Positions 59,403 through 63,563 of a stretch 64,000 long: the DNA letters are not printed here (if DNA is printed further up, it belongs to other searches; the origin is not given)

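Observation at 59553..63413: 1286-aa SARP-BTAD / degenerate cyclase / STAND ATPase / TPR fusion protein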

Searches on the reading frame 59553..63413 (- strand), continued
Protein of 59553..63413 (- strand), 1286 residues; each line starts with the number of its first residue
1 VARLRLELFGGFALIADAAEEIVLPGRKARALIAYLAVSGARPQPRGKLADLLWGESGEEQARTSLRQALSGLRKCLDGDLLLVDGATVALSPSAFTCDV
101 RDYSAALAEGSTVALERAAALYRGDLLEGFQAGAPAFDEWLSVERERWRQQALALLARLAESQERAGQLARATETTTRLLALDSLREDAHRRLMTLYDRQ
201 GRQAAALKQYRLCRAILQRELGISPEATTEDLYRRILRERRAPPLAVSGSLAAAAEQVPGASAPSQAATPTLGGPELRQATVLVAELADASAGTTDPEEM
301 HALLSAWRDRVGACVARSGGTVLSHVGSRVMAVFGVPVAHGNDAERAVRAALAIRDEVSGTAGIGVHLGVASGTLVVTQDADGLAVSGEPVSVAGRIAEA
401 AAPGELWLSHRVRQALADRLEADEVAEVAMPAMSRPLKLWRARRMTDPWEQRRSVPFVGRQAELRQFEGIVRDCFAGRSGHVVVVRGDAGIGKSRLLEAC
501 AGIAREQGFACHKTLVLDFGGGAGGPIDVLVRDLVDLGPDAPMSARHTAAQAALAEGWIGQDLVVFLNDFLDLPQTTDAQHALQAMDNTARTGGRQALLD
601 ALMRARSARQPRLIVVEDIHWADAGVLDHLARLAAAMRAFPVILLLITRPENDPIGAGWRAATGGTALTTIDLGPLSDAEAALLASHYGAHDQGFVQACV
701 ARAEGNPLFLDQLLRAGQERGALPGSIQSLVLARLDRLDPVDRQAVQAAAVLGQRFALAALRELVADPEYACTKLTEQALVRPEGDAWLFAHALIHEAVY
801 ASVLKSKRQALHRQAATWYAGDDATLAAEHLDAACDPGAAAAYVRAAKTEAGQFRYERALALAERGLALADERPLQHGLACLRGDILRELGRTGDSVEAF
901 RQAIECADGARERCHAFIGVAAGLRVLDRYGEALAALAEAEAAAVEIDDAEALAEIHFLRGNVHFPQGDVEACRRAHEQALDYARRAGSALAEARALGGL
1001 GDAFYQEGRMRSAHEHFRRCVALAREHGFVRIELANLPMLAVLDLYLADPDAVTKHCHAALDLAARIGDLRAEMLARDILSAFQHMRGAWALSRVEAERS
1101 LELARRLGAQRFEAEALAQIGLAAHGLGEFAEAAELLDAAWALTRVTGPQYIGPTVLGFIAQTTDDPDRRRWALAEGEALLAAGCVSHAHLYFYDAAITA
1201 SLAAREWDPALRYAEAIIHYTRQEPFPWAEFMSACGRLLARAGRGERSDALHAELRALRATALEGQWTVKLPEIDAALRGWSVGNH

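Call 10: find_encoding_contigs(protein=P0001, flank=10000, max_places=3)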
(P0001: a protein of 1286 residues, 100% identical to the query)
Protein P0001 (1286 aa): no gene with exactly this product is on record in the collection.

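Call 11: search_solved_structures(query=window:59553-63413:-, max_evalue=0.01, show_alignments=0)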
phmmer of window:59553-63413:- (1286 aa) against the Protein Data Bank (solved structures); distinct sequences matched with E-value up to 0.01: 35.
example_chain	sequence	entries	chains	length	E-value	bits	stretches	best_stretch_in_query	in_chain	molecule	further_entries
9qhb_A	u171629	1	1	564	8.2e-17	63.5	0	931-1026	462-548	Engineered tetratricopeptide repeat protein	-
5a6c_A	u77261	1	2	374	1.8e-12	49.1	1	949-1114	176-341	G-PROTEIN-SIGNALING MODULATOR 2, AFADIN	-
8hvr_I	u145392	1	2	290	3.6e-12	48.1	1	21-239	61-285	Regulatory protein AfsR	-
5a7d_B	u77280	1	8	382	8.7e-12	46.8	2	960-1113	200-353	PINS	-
6hc2_A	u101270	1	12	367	1.7e-11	45.9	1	949-1114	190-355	G-protein-signaling modulator 2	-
4wng_A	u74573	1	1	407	1.9e-11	45.7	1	949-1116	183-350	G-protein-signaling modulator 2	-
3sf4_A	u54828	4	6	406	2.1e-11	45.6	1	949-1116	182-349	G-protein-signaling modulator 2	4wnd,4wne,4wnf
3ro2_A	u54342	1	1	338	3e-11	45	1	949-1107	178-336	G-protein-signaling modulator 2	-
4g2v_A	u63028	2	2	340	3.2e-11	45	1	949-1107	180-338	G-protein-signaling modulator 2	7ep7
4a1s_A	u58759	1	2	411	3.7e-11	44.7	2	960-1073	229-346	PARTNER OF INSCUTEABLE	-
8k60_I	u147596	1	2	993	1.1e-10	43.2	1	22-296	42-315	Regulatory protein AfsR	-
8jke_I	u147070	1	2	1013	1.4e-10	42.8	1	22-296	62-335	Regulatory protein AfsR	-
8bu0_A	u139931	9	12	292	5.6e-10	40.8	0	944-1025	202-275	Consensus tetratricopeptide repeat protein | Crystal structure of an 8-repeat consensus TPR superhelix with Zinc. | Monomer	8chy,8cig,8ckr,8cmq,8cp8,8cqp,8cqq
2w01_A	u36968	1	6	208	1.2e-09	39.7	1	274-450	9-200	ADENYLATE CYCLASE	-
9qhc_A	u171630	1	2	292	2.4e-09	38.7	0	934-1023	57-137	Engineered tetratricopeptide repeat protein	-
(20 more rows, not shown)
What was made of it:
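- On STAND NTPases: TPR structures align to aa 931-1116 (call 11).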

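Call 21: find_encoding_contigs(protein=P0002, flank=8000, max_places=2)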
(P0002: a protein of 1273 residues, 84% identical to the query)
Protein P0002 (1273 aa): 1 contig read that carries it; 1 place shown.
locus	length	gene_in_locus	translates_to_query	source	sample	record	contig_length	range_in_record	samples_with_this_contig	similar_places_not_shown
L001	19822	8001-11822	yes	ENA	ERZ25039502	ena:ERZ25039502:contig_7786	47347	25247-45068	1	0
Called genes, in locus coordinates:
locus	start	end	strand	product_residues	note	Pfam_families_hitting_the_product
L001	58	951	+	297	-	PF13676:TIR_2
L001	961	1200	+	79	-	PF02604:PhdYeFM_antitox (weak)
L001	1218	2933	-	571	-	PF01544:CorA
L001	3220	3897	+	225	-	PF01914:MarC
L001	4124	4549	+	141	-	PF13442:Cytochrome_CBB3 (weak)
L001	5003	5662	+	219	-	PF13489:Methyltransf_23, PF01209:Ubie_methyltran (faint), PF02353:CMAS (faint), PF13847:Methyltransf_31, PF08241:Methyltransf_11, PF08242:Methyltransf_12, PF13649:Methyltransf_25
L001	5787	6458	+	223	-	PF06314:ADC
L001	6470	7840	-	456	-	-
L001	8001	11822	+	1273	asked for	PF13181:TPR_8 (faint), PF03704:BTAD, PF00515:TPR_1 (faint), PF13191:AAA_16, PF13424:TPR_12, PF17874:TPR_MalT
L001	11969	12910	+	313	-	-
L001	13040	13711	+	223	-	PF07885:Ion_trans_2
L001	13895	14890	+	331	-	PF03595:SLAC1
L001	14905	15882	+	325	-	PF01738:DLH (faint), PF02129:Peptidase_S15 (weak), PF12146:Hydrolase_4, PF00561:Abhydrolase_1, PF12697:Abhydrolase_6, PF00326:Peptidase_S9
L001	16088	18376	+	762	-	PF13491:FtsK_4TM, PF17854:FtsK_alpha, PF01580:FtsK_SpoIIIE, PF09397:FtsK_gamma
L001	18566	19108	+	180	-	PF13511:DUF4124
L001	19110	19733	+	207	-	PF09865:DUF2092 (faint), PF03548:LolA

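Call 22: find_encoding_contigs(protein=P0009, flank=8000, max_places=2)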
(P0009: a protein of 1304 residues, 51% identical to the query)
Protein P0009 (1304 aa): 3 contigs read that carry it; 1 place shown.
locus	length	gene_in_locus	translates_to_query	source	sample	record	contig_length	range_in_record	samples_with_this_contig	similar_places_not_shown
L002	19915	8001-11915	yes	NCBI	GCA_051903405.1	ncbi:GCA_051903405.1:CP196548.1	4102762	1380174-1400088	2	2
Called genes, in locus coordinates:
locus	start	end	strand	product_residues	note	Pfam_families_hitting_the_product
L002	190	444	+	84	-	-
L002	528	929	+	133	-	-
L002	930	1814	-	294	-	PF03976:PPK2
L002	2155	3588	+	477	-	-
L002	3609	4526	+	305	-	PF11453:DUF2950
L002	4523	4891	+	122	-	-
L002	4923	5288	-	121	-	-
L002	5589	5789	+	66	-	-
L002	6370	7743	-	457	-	-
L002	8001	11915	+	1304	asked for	PF00515:TPR_1 (faint), PF13181:TPR_8 (faint), PF03704:BTAD, PF13191:AAA_16, PF17874:TPR_MalT, PF13424:TPR_12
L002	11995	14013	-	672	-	PF03190:Thioredox_DsbH, PF13899:Thioredoxin_7, PF07470:Glyco_hydro_88 (faint), PF07944:Beta-AFase-like_GH127_cat (faint)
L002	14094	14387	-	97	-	-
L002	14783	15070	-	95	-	PF08734:GYD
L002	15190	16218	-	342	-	PF01926:MMR_HSR1, PF02421:FeoB_N (faint), PF02824:TGS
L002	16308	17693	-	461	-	PF11700:ATG22, PF13347:MFS_2, PF07690:MFS_1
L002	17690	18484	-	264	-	PF05875:Ceramidase (faint)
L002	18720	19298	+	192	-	PF09411:PagL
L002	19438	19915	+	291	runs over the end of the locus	PF02678:Pirin, PF05726:Pirin_C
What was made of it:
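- Tried and rejected: It is not conserved in Cupriavidus (call 22), so I rejected it.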

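Call 23: find_encoding_contigs(protein=P0044, flank=8000, max_places=2)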
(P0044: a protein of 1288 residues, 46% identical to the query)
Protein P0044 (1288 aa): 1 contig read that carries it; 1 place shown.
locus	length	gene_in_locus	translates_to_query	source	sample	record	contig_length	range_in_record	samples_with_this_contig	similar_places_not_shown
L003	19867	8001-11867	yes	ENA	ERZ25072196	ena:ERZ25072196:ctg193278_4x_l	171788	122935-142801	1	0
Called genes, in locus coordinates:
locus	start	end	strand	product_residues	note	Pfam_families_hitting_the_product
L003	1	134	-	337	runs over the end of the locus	PF19300:BPD_transp_1_N, PF00528:BPD_transp_1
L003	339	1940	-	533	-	PF00496:SBP_bac_5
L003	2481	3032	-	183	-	PF00005:ABC_tran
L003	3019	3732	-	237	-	PF00005:ABC_tran, PF08352:oligo_HPY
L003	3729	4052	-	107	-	PF00005:ABC_tran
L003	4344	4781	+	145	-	-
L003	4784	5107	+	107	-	-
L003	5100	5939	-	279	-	PF02668:TauD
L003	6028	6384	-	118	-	PF00583:Acetyltransf_1, PF13508:Acetyltransf_7, PF13673:Acetyltransf_10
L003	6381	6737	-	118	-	-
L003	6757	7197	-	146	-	PF09948:PpoB2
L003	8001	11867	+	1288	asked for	PF13424:TPR_12 (faint), PF03704:BTAD, PF00515:TPR_1 (faint), PF13181:TPR_8 (faint), PF00211:Guanylate_cyc, PF13191:AAA_16, PF17874:TPR_MalT (faint)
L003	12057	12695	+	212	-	PF01066:CDP-OH_P_transf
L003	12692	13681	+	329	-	PF01073:3Beta_HSD, PF01370:Epimerase, PF02719:Polysacc_synt_2, PF04321:RmlD_sub_bind (weak), PF05368:NmrA, PF07993:NAD_binding_4, PF13460:NAD_binding_10, PF16363:GDP_Man_Dehyd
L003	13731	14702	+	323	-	PF03706:LPG_synthase_TM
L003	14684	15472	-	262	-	PF05721:PhyH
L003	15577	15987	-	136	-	-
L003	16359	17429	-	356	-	-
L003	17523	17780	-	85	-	-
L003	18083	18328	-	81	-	-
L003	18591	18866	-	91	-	PF03118:RNA_pol_A_CTD (weak)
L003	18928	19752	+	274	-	PF01522:Polysacc_deac_1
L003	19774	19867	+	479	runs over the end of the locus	PF01979:Amidohydro_1, PF07969:Amidohydro_3 (weak)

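Call 25: search_protein_families(library=ncbifam, proteins=[L001:6470-7840:-, L002:6370-7743:-, L001:11969-12910:+], max_evalue=0.01)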
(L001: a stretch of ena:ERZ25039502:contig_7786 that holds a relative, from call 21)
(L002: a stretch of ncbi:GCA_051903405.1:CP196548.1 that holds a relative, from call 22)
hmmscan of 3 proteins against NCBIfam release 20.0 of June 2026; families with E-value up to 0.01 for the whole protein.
L001:6470-7840:- (456 aa): 0 families

L002:6370-7743:- (457 aa): 0 families

L001:11969-12910:+ (313 aa): 0 families

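Call 27: find_related_loci(query=A1, collection=genome_contigs, flank=6000)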
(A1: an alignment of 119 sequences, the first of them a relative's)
Query A1 (1286 aa) in genome_contigs; peptide patterns used: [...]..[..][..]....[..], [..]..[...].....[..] (x = any residue, [..] = any of these).
600 stretches matched a pattern (row limit reached: there are more); 323 encode a relative of the query (tblastn E <= 1e-3); the best 80 are kept; 80 distinct loci.
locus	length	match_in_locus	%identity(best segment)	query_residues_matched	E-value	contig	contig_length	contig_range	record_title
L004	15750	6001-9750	51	1-1246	0e+0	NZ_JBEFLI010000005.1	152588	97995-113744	Cupriavidus necator strain EM36 NODE_5_length_152588_cov_18.6386, whole genome shotgun sequence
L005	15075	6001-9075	45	249-1262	0e+0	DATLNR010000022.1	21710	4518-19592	MAG TPA_asm: Casimicrobiaceae bacterium isolate SMAG_U13805 k141_5044846, whole genome shotgun sequence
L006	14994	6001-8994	46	258-1244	0e+0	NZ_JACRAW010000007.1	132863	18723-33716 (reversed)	MAG: Bradyrhizobium sp. isolate NC_groundwater_1604_Pr3_B-0.1um_63_21 SR-2_scaffold_141_213629, whole genome shotgun seq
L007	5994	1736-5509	41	1-1259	0e+0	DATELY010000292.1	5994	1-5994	MAG TPA_asm: Steroidobacteraceae bacterium isolate SMAG_U8928 k141_2014642, whole genome shotgun sequence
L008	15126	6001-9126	43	251-1278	0e+0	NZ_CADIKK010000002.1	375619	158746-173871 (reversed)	Paraburkholderia ultramafica strain LMG 28614 isolate LMG 28614, whole genome shotgun sequence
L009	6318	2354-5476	43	251-1278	0e+0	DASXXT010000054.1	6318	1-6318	MAG TPA_asm: Roseiarcus sp. isolate SMAG_U4805 k141_1863272, whole genome shotgun sequence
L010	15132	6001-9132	40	250-1278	0e+0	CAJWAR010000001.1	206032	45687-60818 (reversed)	MAG TPA_asm: uncultured Rhodospirillaceae bacterium isolate ERR599062_bin.37_MetaBAT_v2.12.1_MAG genome assembly, contig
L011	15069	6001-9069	43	276-1284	0e+0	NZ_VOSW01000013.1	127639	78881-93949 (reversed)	Paraburkholderia madseniana strain RP11 NODE_13_length_127639_cov_9.545745, whole genome shotgun sequence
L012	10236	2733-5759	42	276-1262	0e+0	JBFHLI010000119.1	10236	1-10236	MAG: Gammaproteobacteria bacterium isolate Mix_sand07.2021.05.Z.24 k141_2530646_length_10236_cov_17.0742, whole genome s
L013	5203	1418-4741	39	186-1278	0e+0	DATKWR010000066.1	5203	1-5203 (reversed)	MAG TPA_asm: Sedimentisphaerales bacterium isolate SMAG_U14168 k141_2075866, whole genome shotgun sequence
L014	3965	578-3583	44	276-1278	0e+0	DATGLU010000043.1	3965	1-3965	MAG TPA_asm: Roseiarcus sp. isolate SMAG_U9894 k141_441632, whole genome shotgun sequence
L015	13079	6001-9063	41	276-1278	0e+0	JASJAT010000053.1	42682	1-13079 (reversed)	MAG: Arenicellales bacterium isolate MO_035.B17 MO_035.c_498, whole genome shotgun sequence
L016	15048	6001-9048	43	276-1278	0e+0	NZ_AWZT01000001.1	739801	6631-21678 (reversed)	Paraburkholderia dilworthii strain WSM3556 BurW3556DRAFT_scaffold_0.1_C, whole genome shotgun sequence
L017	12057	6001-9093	42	265-1278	0e+0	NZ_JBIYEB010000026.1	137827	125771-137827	Caballeronia udeis strain GAS109 Ga0573059_26, whole genome shotgun sequence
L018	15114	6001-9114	42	259-1278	0e+0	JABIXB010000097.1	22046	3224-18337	MAG: Rhodospirillaceae bacterium isolate SI073_bin108 k141_958552, whole genome shotgun sequence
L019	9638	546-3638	39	253-1278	0e+0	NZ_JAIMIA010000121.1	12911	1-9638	Tateyamaria pelophila strain DSM 17270 T_pelophila_Scaf121_length_12911_cov_91.563, whole genome shotgun sequence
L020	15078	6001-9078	42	267-1278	0e+0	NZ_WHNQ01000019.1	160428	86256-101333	Paraburkholderia atlantica strain CNPSo 3155 scaffold_18, whole genome shotgun sequence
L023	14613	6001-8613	44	412-1278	0e+0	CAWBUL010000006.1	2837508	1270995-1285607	MAG: uncultured proteobacterium isolate MFD00731.bin.1.279 genome assembly, contig: contig_18214, whole genome shotgun s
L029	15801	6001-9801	39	1-1278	0e+0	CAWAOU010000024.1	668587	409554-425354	MAG: uncultured Gammaproteobacteria bacterium isolate MFD03804.bin.1.279 genome assembly, contig: contig_66972, whole ge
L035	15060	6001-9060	40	278-1278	2e-171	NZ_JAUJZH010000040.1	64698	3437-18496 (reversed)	Variovorax ginsengisoli strain CGMCC 1.12090 L12090_40, whole genome shotgun sequence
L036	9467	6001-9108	39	251-1278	3e-171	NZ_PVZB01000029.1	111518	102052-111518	Paraburkholderia sp. BL25I1N1 Ga0139058_129, whole genome shotgun sequence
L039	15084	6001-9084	41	262-1278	0e+0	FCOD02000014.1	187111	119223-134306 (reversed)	Burkholderia turbans type strain LMG 29316 genome assembly, contig: contig000014, whole genome shotgun sequence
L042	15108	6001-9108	43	258-1278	0e+0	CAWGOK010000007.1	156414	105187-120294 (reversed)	MAG: uncultured beta proteobacterium isolate MFD09730.bin.2.53 genome assembly, contig: contig_19109, whole genome shotg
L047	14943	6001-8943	37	278-1255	9e-135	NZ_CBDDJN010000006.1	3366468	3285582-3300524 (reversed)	MAG: Reyranella sp. isolate 580361a6-c49d-4e22-a59f-4d14db310f9d contig_6, whole genome shotgun sequence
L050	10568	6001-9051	38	269-1278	2e-125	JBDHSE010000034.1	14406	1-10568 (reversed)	MAG: Ideonella sp. isolate AS-MESO-3CA.299 NODE_18163_length_14406_cov_5.885198, whole genome shotgun sequence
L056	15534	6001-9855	42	1-1278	0e+0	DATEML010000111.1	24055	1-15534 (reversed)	MAG TPA_asm: Steroidobacteraceae bacterium isolate SMAG_U8941 k141_246404, whole genome shotgun sequence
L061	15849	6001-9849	40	1-1278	0e+0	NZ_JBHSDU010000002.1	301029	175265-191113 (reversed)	Steroidobacter flavus strain CGMCC 1.10759 velvet_auto_105_2, whole genome shotgun sequence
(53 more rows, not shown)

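Call 32: search_protein_families(library=pfam, proteins=[L001:6470-7840:-, L002:6370-7743:-, L001:11969-12910:+], max_evalue=1)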
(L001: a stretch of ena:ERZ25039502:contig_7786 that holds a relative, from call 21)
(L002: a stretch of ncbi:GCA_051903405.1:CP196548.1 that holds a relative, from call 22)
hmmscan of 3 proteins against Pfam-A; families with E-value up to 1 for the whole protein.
L001:6470-7840:- (456 aa): 4 families
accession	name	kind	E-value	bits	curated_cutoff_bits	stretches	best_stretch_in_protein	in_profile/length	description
PF13428.12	TPR_14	-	3.7e-05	24.4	23.5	1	236-265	3-32/44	Tetratricopeptide repeat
PF13431.12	TPR_17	-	0.0024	18.4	24.4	1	186-215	3-32/34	Tetratricopeptide repeat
PF21943.1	TetR_C_46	-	0.0096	16.6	27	0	317-350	37-74/109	Tetracyclin repressor-like, C-terminal domain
PF14559.12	TPR_19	-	0.52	11.1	25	0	179-221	8-50/68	Tetratricopeptide repeat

L002:6370-7743:- (457 aa): 3 families
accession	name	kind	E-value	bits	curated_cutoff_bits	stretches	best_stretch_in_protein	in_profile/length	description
PF13431.12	TPR_17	-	0.002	18.7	24.4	1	188-215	5-32/34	Tetratricopeptide repeat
PF15960.10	DUF4763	-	0.055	13.1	30.1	1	391-444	90-143/236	Domain of unknown function (DUF4763)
PF13428.12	TPR_14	-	0.16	13.2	23.5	0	236-266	3-33/44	Tetratricopeptide repeat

L001:11969-12910:+ (313 aa): 0 families
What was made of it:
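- Tried and rejected: Pfam and NCBIfam show nothing beyond weak TPR hits (calls 25, 32).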

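Call 33: search_solved_structures(query=L001:6470-7840:-, max_evalue=1)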
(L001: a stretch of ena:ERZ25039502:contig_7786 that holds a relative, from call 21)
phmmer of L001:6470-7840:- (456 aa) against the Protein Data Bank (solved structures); distinct sequences matched with E-value up to 1: 0.
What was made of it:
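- Tried and rejected: There is no solved sequence relative (call 33).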
